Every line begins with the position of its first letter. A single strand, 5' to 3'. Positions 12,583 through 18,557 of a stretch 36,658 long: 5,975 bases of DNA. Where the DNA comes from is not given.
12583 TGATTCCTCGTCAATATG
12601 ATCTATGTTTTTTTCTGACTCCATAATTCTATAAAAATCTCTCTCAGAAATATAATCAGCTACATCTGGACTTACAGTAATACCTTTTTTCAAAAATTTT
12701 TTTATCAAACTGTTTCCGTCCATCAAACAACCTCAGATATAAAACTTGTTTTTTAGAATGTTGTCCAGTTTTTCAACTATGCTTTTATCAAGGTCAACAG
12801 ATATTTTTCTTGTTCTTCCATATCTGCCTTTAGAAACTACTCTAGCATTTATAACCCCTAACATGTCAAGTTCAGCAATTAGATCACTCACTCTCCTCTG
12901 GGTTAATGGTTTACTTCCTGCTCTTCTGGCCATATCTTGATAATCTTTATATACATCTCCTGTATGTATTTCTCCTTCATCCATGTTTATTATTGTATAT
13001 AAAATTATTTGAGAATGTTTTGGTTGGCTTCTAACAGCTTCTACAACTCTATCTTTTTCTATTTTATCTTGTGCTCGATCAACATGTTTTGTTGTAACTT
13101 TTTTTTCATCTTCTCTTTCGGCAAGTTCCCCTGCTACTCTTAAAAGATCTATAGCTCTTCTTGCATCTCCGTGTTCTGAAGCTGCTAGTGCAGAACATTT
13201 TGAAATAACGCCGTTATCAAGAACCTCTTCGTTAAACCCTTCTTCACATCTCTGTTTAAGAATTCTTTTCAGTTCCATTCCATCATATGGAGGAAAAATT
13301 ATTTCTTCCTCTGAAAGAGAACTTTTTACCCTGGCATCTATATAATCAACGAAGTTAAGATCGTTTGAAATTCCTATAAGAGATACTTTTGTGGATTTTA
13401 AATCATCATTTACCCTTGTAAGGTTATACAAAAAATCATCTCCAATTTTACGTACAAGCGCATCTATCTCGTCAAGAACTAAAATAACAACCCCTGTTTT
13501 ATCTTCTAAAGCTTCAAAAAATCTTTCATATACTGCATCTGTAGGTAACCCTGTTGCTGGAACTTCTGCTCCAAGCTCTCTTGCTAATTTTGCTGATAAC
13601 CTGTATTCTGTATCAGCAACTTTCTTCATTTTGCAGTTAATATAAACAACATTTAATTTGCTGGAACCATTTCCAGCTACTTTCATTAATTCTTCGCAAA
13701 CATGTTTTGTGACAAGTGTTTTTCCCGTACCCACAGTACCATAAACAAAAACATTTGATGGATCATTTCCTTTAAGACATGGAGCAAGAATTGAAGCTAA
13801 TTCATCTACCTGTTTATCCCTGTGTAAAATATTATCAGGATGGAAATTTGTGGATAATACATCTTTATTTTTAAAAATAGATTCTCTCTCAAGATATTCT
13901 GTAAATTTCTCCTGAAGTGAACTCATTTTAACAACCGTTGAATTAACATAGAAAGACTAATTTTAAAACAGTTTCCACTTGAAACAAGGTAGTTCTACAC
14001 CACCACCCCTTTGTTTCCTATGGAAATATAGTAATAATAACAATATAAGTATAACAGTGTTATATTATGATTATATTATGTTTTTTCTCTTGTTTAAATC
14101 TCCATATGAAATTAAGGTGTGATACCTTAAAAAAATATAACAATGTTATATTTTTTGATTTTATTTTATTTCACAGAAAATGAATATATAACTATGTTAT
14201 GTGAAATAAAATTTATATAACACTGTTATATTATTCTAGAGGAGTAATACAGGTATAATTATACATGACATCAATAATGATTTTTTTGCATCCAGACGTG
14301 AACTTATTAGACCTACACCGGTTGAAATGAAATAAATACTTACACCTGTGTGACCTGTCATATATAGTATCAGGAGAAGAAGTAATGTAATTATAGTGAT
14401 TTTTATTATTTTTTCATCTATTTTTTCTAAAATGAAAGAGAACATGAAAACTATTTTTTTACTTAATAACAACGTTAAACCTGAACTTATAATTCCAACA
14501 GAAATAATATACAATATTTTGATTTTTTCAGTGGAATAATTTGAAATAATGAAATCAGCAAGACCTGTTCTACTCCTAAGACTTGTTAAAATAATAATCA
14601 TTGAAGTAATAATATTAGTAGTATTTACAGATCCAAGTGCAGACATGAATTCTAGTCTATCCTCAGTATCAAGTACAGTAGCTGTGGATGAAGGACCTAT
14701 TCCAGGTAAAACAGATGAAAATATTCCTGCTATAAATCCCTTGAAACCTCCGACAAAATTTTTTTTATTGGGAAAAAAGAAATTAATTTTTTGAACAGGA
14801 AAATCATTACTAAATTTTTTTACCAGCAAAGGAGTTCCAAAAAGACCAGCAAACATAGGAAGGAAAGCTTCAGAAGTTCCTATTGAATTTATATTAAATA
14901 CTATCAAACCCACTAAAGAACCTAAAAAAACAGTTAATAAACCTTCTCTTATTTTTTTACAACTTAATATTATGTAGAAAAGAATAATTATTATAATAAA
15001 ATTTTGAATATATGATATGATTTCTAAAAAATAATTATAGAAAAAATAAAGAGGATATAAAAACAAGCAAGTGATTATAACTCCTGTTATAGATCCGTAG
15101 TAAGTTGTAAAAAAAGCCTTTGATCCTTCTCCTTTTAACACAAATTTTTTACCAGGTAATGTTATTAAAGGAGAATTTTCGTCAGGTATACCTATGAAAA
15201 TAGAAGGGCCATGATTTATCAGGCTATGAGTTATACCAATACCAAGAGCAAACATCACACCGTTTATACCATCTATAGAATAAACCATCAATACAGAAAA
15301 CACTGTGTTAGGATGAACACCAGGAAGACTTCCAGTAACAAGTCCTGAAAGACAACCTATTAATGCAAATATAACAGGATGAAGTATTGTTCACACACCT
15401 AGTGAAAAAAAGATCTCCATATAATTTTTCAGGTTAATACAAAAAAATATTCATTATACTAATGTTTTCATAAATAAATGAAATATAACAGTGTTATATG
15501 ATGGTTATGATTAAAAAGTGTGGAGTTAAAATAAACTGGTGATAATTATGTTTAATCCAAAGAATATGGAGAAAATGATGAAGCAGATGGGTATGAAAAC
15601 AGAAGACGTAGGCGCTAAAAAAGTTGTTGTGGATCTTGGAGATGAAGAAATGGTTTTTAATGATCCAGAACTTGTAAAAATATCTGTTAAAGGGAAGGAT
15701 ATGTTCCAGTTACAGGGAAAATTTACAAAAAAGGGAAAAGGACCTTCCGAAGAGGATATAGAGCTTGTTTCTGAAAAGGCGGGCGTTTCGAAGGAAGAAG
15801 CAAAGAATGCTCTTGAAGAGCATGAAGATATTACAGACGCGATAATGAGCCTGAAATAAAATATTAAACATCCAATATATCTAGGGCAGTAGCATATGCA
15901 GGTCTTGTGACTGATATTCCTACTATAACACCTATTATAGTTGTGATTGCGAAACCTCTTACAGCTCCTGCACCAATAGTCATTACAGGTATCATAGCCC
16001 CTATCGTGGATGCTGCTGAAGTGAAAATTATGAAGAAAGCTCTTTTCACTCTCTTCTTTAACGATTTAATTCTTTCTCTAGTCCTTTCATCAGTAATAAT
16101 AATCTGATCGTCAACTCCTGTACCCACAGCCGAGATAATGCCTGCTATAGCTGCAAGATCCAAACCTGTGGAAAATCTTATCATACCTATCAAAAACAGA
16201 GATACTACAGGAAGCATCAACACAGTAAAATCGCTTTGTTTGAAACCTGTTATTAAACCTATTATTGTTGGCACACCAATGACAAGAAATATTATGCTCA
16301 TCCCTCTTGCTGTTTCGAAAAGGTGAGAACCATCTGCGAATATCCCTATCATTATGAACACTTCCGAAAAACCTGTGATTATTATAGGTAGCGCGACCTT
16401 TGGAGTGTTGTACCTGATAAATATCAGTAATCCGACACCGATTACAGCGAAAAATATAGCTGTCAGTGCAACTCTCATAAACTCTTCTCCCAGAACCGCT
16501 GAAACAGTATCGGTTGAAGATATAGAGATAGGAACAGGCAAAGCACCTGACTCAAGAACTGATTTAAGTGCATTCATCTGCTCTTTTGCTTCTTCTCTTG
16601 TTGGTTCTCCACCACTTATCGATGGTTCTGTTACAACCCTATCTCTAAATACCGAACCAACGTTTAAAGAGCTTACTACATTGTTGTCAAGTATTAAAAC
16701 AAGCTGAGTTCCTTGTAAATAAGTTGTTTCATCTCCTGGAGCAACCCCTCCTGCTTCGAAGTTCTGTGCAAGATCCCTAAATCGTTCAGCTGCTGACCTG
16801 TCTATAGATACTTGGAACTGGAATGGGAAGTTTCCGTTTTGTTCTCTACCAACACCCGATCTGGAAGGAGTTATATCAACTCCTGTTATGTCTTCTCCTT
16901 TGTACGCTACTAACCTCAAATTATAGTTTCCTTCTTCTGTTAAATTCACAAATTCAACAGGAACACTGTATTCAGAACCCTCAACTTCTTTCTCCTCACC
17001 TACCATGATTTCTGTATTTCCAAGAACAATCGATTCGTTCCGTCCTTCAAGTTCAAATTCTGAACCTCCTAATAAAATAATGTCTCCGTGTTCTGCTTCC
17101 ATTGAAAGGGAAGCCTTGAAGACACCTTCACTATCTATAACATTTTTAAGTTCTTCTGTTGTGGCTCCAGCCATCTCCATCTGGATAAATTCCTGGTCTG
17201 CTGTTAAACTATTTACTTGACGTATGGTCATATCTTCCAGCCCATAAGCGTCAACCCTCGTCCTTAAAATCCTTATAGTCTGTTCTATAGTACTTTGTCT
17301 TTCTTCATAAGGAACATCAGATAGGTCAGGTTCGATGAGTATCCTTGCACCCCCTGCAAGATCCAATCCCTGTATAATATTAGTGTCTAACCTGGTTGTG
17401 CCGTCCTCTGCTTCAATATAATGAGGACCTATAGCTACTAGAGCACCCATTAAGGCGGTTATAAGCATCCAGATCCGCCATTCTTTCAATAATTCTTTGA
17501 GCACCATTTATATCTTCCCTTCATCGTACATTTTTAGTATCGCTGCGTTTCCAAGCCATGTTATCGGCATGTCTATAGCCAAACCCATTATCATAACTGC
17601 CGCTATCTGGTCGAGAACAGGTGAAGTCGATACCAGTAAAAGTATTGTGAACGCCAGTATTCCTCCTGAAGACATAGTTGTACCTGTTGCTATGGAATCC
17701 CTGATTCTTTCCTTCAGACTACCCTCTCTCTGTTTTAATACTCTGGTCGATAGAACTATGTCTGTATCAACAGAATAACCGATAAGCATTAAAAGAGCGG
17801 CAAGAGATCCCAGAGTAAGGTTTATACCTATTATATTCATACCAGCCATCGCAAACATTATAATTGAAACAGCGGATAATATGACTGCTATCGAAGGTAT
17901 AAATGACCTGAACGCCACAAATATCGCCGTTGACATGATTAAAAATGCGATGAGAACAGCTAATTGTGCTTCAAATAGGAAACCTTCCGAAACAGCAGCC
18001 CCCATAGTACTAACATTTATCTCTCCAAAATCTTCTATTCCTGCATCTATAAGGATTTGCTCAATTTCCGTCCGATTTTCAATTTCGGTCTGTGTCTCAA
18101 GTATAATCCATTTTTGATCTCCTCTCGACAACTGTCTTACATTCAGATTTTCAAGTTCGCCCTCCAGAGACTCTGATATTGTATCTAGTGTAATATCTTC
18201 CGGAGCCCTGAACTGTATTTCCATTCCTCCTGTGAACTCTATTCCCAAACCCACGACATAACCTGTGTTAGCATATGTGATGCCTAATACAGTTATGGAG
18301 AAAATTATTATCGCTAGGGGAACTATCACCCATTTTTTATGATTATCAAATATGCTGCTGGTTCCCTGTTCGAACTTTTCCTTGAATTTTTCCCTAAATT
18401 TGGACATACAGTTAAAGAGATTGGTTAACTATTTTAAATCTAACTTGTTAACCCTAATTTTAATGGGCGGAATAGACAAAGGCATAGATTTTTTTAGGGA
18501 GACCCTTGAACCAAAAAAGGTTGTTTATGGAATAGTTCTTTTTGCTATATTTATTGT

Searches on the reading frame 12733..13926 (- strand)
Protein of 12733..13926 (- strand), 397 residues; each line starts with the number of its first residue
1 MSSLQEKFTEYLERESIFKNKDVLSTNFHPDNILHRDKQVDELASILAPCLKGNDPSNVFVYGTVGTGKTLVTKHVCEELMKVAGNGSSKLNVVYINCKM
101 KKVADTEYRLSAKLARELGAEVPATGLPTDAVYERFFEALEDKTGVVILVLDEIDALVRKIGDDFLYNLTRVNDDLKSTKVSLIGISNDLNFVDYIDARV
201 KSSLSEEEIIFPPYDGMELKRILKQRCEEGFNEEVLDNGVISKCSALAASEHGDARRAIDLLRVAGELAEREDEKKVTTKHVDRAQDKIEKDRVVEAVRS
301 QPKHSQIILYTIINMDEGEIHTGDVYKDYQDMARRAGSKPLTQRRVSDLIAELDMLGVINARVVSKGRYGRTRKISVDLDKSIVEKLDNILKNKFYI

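Call 69: search_protein_families(library=pfam, proteins=[window:12733-13926:-], max_evalue=0.0001)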
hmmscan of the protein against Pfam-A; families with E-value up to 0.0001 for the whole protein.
window:12733-13926:- (397 aa): 8 families
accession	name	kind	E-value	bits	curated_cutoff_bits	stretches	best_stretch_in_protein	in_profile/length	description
PF09079.17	Cdc6_C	-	2.3e-27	95.2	25.1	1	296-386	1-95/96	CDC6, C terminal winged helix domain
PF22703.2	Cdc6_lid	-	6.2e-26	90.5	27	1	221-286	2-67/68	Cdc6 AAA+ ATPase-type lid domain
PF13401.12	AAA_22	-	4.1e-12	47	27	1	57-186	6-123/130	AAA domain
PF00004.35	AAA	-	1.6e-09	38.8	21.2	1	60-201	2-119/131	ATPase family associated with various cellular activities (AAA)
PF13191.12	AAA_16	-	2.7e-08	34.9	32.6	1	34-157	3-144/167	AAA ATPase domain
PF01637.24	ATPase_2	-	1.6e-06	28.5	33.2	1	43-175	8-141/225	ATPase domain predominantly from Archaea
PF05621.17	TniB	-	2.4e-06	27.5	22.4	1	50-181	29-158/189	Bacterial TniB protein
PF22606.2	Cdc6-ORC-like_ATPase_lid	-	4.4e-06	26.9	27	1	215-272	2-59/60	Cdc6/ORC-like, ATPase lid domain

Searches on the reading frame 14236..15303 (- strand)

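Call 69: search_protein_families(library=pfam, proteins=[window:14236-15303:-], max_evalue=0.0001)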
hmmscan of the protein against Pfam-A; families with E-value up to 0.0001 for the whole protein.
window:14236-15303:- (355 aa): 1 family
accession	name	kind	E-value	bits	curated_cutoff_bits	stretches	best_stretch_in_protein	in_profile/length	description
PF01970.21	TctA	-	1.1e-28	100.5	28.9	1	6-345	32-422/423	Tripartite tricarboxylate transporter TctA family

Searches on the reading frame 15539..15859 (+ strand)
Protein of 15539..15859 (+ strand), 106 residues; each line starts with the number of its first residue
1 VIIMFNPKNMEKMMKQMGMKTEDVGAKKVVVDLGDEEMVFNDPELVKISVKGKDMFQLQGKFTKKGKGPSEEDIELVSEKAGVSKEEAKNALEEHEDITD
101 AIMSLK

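Call 69: search_protein_families(library=pfam, proteins=[window:15539-15859:+], max_evalue=0.0001)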
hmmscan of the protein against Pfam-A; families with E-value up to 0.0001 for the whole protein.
window:15539-15859:+ (106 aa): 2 families
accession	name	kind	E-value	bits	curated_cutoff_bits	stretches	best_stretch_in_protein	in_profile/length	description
PF01849.23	NAC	-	5.9e-07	29.7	21.3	1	7-65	1-57/57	NAC domain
PF19026.7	UBA_HYPK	-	5.3e-05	22.9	27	1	71-105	5-40/41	HYPK UBA domain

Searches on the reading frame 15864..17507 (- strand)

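Call 69: search_protein_families(library=pfam, proteins=[window:15864-17507:-], max_evalue=0.0001)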
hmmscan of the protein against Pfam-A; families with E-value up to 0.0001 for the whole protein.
window:15864-17507:- (547 aa): 1 family
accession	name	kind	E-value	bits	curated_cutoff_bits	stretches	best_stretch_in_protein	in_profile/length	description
PF02355.23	SecD_SecF_C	-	2.2e-11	43.9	20.5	1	327-391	13-76/189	Protein export membrane protein SecD/SecF, C-terminal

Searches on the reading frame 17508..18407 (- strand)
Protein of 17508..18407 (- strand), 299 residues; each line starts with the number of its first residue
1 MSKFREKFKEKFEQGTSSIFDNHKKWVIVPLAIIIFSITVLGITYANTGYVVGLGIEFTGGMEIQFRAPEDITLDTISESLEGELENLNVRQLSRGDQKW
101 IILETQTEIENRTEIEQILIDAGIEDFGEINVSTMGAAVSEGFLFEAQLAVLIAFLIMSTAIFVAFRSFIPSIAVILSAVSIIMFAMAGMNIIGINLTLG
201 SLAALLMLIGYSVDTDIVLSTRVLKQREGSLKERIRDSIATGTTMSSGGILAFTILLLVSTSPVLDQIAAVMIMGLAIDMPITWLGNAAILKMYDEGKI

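Call 69: search_protein_families(library=pfam, proteins=[window:17508-18407:-], max_evalue=0.0001)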
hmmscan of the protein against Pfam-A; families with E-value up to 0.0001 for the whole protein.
window:17508-18407:- (299 aa): 1 family
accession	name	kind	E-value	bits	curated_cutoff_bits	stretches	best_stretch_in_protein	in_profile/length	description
PF02355.23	SecD_SecF_C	-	3e-25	89.2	20.5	1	126-295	12-187/189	Protein export membrane protein SecD/SecF, C-terminal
